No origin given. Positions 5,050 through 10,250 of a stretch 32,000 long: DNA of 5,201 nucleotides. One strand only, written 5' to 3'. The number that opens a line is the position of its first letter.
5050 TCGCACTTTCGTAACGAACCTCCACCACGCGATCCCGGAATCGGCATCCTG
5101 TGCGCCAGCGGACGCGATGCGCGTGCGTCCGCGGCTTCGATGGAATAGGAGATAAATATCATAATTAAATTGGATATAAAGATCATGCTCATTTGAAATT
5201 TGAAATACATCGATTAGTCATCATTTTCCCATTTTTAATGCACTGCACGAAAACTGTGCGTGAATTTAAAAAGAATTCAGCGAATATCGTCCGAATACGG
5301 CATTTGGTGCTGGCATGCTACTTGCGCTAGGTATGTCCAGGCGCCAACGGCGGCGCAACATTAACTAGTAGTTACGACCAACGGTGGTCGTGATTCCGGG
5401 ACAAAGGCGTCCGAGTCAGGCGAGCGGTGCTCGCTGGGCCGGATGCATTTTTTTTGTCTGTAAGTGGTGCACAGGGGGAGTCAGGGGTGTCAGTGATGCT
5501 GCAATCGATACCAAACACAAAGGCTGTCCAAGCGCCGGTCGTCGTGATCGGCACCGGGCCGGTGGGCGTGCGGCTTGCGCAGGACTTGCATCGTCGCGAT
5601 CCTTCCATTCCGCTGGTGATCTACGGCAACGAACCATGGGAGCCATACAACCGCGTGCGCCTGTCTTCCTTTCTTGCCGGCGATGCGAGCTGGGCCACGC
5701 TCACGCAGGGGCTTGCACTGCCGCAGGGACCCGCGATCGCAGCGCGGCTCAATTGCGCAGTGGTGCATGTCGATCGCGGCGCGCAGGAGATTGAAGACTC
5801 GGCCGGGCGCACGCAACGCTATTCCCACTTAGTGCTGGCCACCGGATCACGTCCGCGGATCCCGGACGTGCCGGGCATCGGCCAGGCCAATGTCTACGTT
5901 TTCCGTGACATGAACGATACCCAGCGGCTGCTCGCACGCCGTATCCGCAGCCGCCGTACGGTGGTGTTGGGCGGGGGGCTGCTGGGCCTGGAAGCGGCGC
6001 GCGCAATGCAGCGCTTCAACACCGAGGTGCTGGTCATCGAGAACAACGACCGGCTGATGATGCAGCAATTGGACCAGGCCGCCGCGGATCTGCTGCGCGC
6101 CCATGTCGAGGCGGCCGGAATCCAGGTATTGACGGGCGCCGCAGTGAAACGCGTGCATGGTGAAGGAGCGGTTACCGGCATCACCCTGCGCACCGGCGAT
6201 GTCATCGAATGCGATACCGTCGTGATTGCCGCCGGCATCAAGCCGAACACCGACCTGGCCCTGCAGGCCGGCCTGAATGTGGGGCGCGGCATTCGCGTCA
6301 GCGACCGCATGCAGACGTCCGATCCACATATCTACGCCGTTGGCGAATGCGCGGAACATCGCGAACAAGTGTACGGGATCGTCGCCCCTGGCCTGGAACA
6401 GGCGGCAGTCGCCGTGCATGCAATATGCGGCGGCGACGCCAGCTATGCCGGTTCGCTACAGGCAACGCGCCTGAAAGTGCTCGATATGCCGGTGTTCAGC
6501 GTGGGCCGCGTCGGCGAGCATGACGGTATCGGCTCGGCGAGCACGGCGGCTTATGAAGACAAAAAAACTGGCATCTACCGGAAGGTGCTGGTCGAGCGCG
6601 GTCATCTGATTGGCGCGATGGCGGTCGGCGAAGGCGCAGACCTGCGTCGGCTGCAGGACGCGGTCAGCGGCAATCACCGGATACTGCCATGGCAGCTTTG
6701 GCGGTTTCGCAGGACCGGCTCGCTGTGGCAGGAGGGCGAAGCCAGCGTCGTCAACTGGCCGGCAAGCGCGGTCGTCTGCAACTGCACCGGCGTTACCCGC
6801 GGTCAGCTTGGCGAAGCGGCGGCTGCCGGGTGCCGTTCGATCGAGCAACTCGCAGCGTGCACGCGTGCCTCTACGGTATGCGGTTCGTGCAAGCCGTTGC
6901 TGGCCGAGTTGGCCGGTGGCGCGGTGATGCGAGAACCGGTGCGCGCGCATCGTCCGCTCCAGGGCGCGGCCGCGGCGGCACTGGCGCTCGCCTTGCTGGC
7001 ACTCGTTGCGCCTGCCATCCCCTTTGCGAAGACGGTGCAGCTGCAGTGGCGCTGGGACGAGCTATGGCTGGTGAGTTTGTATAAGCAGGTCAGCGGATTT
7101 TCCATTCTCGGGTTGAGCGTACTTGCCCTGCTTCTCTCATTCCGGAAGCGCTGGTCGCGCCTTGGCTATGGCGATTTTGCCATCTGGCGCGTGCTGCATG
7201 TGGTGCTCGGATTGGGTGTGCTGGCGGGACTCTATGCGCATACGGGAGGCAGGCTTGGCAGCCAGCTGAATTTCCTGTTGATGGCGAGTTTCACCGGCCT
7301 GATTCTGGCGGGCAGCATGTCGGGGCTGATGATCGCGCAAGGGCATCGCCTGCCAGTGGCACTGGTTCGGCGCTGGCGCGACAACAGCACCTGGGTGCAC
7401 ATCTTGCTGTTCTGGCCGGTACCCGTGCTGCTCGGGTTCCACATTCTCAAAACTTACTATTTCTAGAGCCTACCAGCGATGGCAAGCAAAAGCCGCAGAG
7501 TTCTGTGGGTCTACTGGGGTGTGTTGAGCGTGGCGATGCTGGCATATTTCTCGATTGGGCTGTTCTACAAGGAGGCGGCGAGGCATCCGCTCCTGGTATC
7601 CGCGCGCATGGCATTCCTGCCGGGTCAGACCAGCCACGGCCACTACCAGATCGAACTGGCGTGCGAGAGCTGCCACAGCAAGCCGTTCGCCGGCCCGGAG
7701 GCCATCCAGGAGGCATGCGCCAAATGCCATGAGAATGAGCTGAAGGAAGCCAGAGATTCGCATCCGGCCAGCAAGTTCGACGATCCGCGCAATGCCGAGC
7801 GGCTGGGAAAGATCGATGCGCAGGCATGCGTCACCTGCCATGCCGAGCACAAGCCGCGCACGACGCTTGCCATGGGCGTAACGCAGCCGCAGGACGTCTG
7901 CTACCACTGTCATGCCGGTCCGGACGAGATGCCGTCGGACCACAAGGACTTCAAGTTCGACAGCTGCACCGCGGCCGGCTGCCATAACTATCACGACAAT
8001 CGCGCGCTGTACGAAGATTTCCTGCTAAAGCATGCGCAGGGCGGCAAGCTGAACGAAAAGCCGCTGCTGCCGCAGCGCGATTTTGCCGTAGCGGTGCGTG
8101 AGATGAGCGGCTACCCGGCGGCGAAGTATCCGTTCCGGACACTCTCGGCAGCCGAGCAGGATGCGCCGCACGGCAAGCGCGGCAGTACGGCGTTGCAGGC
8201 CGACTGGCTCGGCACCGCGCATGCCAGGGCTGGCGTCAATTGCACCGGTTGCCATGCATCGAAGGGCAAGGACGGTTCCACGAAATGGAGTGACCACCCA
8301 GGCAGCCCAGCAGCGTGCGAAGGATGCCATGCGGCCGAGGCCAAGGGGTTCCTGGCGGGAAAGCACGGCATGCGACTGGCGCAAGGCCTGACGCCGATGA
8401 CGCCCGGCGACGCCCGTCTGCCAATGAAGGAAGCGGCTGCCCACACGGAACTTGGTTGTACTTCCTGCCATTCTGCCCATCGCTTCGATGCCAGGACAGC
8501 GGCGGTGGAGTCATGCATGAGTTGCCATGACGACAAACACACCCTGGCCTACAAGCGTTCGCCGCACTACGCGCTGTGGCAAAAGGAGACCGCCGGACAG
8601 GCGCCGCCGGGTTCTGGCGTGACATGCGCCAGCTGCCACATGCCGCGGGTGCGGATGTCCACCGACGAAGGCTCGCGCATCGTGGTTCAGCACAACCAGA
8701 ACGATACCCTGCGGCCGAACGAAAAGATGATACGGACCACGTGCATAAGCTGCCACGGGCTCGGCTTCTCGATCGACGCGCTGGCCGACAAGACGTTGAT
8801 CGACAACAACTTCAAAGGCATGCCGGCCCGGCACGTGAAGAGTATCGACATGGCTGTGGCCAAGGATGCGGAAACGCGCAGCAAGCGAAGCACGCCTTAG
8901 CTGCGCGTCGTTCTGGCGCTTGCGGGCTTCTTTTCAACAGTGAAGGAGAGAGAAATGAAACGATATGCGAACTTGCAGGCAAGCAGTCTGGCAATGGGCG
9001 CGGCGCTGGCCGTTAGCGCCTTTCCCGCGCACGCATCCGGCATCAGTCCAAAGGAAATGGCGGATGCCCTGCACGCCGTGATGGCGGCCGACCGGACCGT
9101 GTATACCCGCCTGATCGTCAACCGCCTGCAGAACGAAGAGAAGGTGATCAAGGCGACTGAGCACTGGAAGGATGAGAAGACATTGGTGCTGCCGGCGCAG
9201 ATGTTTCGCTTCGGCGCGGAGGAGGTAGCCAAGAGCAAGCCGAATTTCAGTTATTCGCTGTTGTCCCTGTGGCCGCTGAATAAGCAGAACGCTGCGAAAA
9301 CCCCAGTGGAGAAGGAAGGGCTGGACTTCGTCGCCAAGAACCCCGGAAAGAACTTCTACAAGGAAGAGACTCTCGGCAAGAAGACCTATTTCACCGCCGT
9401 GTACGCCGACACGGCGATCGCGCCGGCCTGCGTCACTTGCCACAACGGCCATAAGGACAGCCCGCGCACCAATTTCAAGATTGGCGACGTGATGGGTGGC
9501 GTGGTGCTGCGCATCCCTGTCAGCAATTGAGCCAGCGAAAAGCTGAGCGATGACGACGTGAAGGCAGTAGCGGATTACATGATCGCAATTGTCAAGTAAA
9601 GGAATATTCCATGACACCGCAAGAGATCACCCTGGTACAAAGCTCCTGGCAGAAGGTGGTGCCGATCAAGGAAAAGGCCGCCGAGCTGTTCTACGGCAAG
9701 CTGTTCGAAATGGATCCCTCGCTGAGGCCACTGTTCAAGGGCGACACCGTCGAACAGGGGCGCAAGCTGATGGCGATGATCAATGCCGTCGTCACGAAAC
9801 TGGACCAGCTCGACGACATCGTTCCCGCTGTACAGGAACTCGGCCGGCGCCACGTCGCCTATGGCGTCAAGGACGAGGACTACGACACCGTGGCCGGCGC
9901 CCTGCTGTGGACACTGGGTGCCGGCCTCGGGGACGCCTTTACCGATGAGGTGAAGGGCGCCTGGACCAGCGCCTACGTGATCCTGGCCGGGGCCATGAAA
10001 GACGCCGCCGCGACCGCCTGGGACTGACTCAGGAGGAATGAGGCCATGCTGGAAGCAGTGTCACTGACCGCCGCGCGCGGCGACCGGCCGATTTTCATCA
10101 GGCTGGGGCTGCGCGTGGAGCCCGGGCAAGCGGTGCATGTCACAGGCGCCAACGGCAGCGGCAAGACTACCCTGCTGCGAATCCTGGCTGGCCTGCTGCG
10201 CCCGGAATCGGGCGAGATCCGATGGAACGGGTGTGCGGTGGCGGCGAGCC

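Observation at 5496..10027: Uncharacterised four-gene redox module: cytoplasmic NAD(P)H flavoprotein wired through a membrane di-haem domain to an 11-haem periplasmic cytochrome, a DUF3365 haem protein and a globin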

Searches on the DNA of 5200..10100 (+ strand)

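Call 9: search_dna_similar(query=window:5200-10100:+, collection=plasmids, mode=near, max_rows=15)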
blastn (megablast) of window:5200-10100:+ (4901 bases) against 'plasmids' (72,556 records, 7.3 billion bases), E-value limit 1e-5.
Records with a match: 1; places in all: 1; records where one place covers at least 80% of the query: 0.
Best place of each record, by identity: 80-90% 1.
By first word of the organism name: Deinococcus 1.
By predicted mobility (MOB-suite, as given by PLSDB): non-mobilizable 1.
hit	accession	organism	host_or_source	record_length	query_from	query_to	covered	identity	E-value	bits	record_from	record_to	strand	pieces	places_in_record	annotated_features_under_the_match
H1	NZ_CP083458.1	Deinococcus taeanensis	whole organism,coastal dune soil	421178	762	810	1%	89.8%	2e-6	64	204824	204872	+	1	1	nirB: nitrite reductase large subunit NirB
